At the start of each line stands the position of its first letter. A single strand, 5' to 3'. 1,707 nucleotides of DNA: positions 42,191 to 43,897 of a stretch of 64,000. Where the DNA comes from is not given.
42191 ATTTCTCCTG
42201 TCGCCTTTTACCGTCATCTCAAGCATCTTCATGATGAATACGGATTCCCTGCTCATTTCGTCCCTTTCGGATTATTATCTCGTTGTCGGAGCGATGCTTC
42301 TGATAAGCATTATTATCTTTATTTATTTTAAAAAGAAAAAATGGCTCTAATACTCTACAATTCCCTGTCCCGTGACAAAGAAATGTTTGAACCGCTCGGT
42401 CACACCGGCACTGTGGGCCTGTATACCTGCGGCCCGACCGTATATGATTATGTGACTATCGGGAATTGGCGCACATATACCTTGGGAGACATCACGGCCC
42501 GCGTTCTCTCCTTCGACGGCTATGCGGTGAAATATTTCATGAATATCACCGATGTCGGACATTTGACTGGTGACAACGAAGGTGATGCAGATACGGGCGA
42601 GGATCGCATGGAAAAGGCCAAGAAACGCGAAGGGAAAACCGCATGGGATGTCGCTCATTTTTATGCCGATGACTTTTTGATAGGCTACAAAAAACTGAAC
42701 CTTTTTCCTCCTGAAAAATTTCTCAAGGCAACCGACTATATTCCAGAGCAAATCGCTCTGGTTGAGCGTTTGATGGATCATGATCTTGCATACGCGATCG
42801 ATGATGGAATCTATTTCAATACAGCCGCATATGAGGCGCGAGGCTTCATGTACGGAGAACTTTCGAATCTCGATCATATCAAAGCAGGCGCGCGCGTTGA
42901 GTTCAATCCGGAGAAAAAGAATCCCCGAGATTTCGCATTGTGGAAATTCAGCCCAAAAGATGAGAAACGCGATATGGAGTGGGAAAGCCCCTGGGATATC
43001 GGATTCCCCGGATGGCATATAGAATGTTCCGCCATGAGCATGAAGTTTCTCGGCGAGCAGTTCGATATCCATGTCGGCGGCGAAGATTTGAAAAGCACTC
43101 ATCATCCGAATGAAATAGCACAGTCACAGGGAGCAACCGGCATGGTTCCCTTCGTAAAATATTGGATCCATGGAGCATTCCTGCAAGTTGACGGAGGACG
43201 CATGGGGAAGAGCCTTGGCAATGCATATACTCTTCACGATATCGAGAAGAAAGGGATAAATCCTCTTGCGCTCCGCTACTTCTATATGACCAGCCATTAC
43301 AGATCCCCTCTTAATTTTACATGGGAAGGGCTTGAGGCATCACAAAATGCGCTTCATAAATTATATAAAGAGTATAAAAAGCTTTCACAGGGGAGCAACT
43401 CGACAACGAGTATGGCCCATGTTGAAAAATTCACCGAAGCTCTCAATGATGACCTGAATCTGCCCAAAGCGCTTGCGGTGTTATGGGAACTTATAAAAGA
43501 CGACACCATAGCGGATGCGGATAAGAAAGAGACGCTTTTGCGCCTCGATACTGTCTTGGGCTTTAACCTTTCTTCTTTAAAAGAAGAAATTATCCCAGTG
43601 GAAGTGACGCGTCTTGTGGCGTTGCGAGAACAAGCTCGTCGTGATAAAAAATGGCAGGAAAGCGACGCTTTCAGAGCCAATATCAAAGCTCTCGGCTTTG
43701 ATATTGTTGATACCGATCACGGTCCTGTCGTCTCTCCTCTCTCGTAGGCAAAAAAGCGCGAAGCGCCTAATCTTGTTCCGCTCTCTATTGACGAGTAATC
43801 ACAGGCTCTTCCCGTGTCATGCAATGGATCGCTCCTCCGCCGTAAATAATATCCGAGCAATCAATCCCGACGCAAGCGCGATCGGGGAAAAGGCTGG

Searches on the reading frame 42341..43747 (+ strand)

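Call 62: search_protein_families(library=ncbifam, max_evalue=1e-40, proteins=[window:42341-43747:+])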
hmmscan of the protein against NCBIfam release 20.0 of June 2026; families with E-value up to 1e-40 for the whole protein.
window:42341-43747:+ (468 aa): 4 families
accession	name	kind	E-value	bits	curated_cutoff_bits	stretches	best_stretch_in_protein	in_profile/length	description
NF011108.0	PRK14536.1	equivalog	5.1e-128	427.9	780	1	1-358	1-350/490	cysteine--tRNA ligase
TIGR00435.1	cysS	equivalog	2.3e-119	399.5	340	1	3-461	1-460/466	cysteine--tRNA ligase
NF011107.0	PRK14534.1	equivalog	1.5e-94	317.8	744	1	1-463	1-477/481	cysteine--tRNA ligase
TIGR03447.1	mycothiol_MshC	equivalog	1.9e-58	198.2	485.1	1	15-397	27-394/411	cysteine--1-D-myo-inosityl 2-amino-2-deoxy-alpha-D-glucopyranoside ligase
